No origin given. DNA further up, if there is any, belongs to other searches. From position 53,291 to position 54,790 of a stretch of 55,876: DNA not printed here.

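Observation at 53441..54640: Orphan protein combining an IS1/InsA-like zinc ribbon, an HTH and a RecB/Cas4-type PD-(D/E)xK nuclease core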

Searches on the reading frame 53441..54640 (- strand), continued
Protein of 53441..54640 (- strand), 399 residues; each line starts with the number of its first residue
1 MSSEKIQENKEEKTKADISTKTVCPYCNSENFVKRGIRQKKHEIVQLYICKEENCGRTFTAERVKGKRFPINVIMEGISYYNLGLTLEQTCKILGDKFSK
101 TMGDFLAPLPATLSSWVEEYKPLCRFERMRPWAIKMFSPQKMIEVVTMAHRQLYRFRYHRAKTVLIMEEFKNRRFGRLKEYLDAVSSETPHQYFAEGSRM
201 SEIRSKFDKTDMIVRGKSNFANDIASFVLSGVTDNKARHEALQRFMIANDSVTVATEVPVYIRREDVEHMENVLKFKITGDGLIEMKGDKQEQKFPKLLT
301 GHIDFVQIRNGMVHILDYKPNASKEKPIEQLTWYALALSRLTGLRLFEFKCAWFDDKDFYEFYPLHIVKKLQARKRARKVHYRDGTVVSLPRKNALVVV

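Call 51: find_encoding_contigs(protein=P0331, flank=7000, max_places=1)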
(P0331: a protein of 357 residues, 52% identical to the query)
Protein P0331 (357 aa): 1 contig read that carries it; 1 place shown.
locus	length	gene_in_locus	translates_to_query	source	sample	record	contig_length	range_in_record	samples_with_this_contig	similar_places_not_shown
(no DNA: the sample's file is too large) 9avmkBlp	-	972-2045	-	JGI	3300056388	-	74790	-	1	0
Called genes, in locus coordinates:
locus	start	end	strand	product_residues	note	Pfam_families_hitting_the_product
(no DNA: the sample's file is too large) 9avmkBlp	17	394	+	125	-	PF13730:HTH_36, PF13545:HTH_Crp_2 (faint), PF13412:HTH_24 (weak)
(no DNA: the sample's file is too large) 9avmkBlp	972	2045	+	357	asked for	-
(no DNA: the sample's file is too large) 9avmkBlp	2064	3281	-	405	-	-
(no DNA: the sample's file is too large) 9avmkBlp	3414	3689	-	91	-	-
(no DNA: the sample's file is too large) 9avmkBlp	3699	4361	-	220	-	PF01656:CbiA, PF09140:MipZ (faint), PF10609:ParA (weak), PF13614:AAA_31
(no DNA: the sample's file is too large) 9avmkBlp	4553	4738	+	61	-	-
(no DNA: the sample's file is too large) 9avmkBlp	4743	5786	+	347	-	PF00589:Phage_integrase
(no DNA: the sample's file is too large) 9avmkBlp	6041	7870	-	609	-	PF01368:DHH, PF02272:DHHA1, PF17768:RecJ_OB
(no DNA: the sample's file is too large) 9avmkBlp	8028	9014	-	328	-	PF03320:FBPase_glpX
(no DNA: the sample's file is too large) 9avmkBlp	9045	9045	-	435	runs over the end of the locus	PF03447:NAD_binding_3, PF00742:Homoserine_dh, PF01842:ACT (weak)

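Call 52: find_encoding_contigs(protein=P0285, flank=7000, max_places=1)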
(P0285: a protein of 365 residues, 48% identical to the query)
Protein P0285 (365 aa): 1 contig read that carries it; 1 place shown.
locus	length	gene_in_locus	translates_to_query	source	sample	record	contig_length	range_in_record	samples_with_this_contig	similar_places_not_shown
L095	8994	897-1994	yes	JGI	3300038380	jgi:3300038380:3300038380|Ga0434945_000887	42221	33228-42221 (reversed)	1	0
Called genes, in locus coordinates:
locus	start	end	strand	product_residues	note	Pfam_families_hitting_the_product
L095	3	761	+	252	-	?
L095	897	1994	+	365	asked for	PF12705:PDDEXK_1 (weak)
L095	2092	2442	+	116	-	-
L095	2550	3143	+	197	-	-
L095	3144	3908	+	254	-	PF08843:AbiEii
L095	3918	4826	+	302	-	PF02739:5_3_exonuc_N, PF01367:5_3_exonuc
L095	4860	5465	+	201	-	-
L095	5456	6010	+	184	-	PF00989:PAS, PF08448:PAS_4 (weak), PF13426:PAS_9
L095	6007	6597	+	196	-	-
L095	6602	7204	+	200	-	-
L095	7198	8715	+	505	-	PF00989:PAS, PF08448:PAS_4 (faint), PF13188:PAS_8 (faint), PF13426:PAS_9, PF12860:PAS_7 (weak), PF00512:HisKA, PF02518:HATPase_c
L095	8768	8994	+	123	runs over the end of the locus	PF00072:Response_reg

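Call 53: predict_structure(alignment_id=A3)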
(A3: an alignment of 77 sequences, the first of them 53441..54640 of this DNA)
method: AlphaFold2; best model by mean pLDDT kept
length: 399 residues; sequences in the alignment: 77
mean_pLDDT: 87.4   pTM: 0.79
mean pLDDT of the five models: 87.4, 87.4, 87.3, 87.2, 86.1
residues with pLDDT >= 90: 261; 70-90: 86; 50-70: 26; < 50: 26
segments of 3 or more residues with pLDDT < 50: 1-20, 63-66
pLDDT, mean of each block of 10 residues (from residue 1): 42 38 75 86 76 86 57 96 98 96 90 94 95 96 92 92 93 95 92 87 87 94 96 92 98 97 95 90 91 94 97 97 96 98 97 98 88 66 88 57
secondary structure, 60 per line:
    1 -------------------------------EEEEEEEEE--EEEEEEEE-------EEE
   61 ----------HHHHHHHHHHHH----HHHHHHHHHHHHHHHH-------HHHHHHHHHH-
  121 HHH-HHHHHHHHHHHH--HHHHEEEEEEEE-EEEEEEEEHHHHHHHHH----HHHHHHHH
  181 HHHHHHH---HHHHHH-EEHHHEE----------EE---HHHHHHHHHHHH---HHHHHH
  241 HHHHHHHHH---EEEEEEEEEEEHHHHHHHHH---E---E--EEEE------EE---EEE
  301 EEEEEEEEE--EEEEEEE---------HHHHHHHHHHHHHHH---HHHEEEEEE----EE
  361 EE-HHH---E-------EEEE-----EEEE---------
elements in order: E32-40 E43-50 E58-60 H71-82 H87-102 H110-119 H125-136 H139-142 E143-150 E152-159 H160-168 H173-187 H191-196 H220-231 H235-249 E253-263 H264-272 E283-286 E298-309 E312-318 H328-342 E349-354 E359-362 E378-381 E387-390

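Call 58: fold_search(model_id=the predicted structure, library=pdb)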
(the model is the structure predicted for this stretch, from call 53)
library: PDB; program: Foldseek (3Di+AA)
matches with E <= 10: 244; with E <= 0.001: 0
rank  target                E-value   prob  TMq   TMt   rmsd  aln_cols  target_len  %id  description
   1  8b1t_B                7.0e-03  0.92  0.18  0.08  11.1       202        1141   13  RecBCD-DNA in complex with the phage protein Abc2 (released 2022-12-28)
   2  7mr0_B                9.7e-03  0.63  0.17  0.07  11.2       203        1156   13  Cryo-EM structure of RecBCD with docked RecBNuc and flexible RecD (released 2021-07-28)
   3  4cei_A                1.1e-02  0.90  0.19  0.07  14.8       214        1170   15  Crystal structure of ADPNP-bound AddAB with a forked DNA substrate (released 2014-03-12)
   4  9kqh_A                1.3e-02  0.91  0.20  0.12   9.7       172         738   10  Crystal structure of Finegoldia magna DinG in complex with ssDNA and ADPNP (released 2025-12-03)
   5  3u44_A                1.4e-02  0.90  0.20  0.08   8.2       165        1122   14  Crystal structure of AddAB-DNA complex (released 2012-03-21)
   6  4ic1_B                1.4e-02  0.85  0.20  0.36  13.4       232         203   13  Crystal structure of SSO0001 (released 2013-01-16)
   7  4ceh_A                2.0e-02  0.93  0.20  0.08   7.8       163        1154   13  Crystal structure of AddAB with a forked DNA substrate (released 2014-03-12)
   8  6sjb_B                2.0e-02  0.66  0.17  0.08   9.0       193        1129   14  Cryo-EM structure of the RecBCD Chi recognised complex (released 2020-01-01)
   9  4cej_A                2.9e-02  0.85  0.19  0.08   8.9       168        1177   12  Crystal structure of AddAB-DNA-ADPNP complex at 3 Angstrom resolution (released 2014-03-12)
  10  5mbv_B                3.3e-02  0.57  0.17  0.07  11.2       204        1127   14  Cryo-EM structure of Lambda Phage protein GamS bound to RecBCD. (released 2017-01-11)
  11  7mr3_B                6.0e-02  0.69  0.18  0.08   9.0       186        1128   14  Cryo-EM structure of RecBCD-DNA complex with docked RecBNuc and stabilized RecD (released 2021-07-28)
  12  4r5q                  6.7e-02  0.60  0.17  0.30  13.1       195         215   13  Crystal structure and nuclease activity of the CRISPR-associated Cas4 protein Pcal_0546 from Pyrobaculum calidifontis co (released 2014-09-17)
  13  3e41_A                7.5e-02  0.25  0.15  0.22  13.1       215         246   12  Q138F HincII bound to GTCGAC and 5 mM Ca2+ (released 2008-08-26)
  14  8b1r_B                9.8e-02  0.54  0.19  0.08  10.5       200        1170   14  RecBCD in complex with the phage protein gp5.9 (released 2022-12-28)
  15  3e44_A                1.0e-01  0.11  0.11  0.16  17.1       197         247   10  Q138F HincII bound to cleaved DNA (GTT | AAC) and Mn2+ (released 2008-08-26)
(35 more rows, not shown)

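Call 61: fold_search(model_id=the predicted structure, library=viral)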
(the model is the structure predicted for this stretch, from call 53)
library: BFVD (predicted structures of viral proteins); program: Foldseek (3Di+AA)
matches with E <= 10: 531; with E <= 0.001: 1
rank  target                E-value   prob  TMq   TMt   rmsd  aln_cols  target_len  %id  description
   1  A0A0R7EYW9            2.8e-04  1.00  0.18  0.22   9.5       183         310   14  Uncharacterized protein [Diatraea saccharalis granulovirus]
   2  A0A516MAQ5            1.2e-03  1.00  0.18  0.26   7.8       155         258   16  (no name in the UniProt tables at hand)
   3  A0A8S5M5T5            1.3e-03  1.00  0.17  0.20  17.0       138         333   14  PD-(D/E)XK nuclease superfamily protein [Podoviridae sp. ctaNW81]
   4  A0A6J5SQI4            1.4e-03  0.97  0.18  0.20   9.5       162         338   15  PD-(D/E)XK nuclease superfamily [uncultured Caudovirales phage]
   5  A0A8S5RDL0            1.7e-03  0.95  0.16  0.16  10.1       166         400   13  PD-(D/E)XK nuclease superfamily protein [virus sp. ctkyY8]
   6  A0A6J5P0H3            3.0e-03  0.98  0.14  0.30  14.8       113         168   19  COG2887 RecB family exonuclease [uncultured Caudovirales phage]
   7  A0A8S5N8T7            3.4e-03  0.90  0.13  0.25  15.0       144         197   18  Mitochondrial genome maintenance exonuclease 1, DNA complex, DNA exonuclease (Fragment) [Siphoviridae sp. ctfW121]
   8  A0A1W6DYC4            3.4e-03  0.75  0.18  0.28  17.1       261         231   15  PD-(D/E)XK endonuclease-like domain-containing protein [Aeromonas phage phiA8-29]
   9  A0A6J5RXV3            4.0e-03  0.91  0.15  0.22  14.9       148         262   16  COG2887 RecB family exonuclease [uncultured Caudovirales phage]
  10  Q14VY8                5.2e-03  0.60  0.17  0.17  25.0       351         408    9  ORF118 [Ranid herpesvirus 2]
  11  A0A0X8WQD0            5.8e-03  0.75  0.18  0.27  17.2       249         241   13  (no name in the UniProt tables at hand)
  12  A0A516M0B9            6.1e-03  0.77  0.17  0.21  10.0       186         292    9  (no name in the UniProt tables at hand)
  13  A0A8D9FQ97            6.9e-03  0.72  0.13  0.19  20.6       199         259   13  Putative exonuclease [uncultured marine phage]
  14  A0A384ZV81            8.1e-03  0.95  0.20  0.19   8.2       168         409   11  (no name in the UniProt tables at hand)
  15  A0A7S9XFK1            9.0e-03  0.80  0.12  0.17  16.3       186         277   16  PD-(D/E)XK endonuclease-like domain-containing protein [Virus NIOZ-UU157]
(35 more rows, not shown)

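Call 87: find_related_loci(query=A3, collection=viral_contigs, flank=6000)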
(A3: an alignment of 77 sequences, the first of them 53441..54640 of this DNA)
Query A3 (399 aa) in viral_contigs; peptide patterns used: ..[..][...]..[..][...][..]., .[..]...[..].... (x = any residue, [..] = any of these).
21 stretches matched a pattern, but none encodes a relative of the query by tblastn (E <= 1e-3).

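Call 88: search_dna_similar(query=window:53441-54640:-, collection=plasmids, mode=protein, max_evalue=0.001, max_rows=15)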
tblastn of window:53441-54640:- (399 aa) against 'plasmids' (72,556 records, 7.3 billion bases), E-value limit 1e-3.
No match.

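Call 89: search_dna_similar(query=window:53441-54640:-, collection=phages, mode=protein, max_evalue=0.001, max_rows=15)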
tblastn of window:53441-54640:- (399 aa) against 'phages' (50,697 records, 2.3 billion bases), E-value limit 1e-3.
No match.
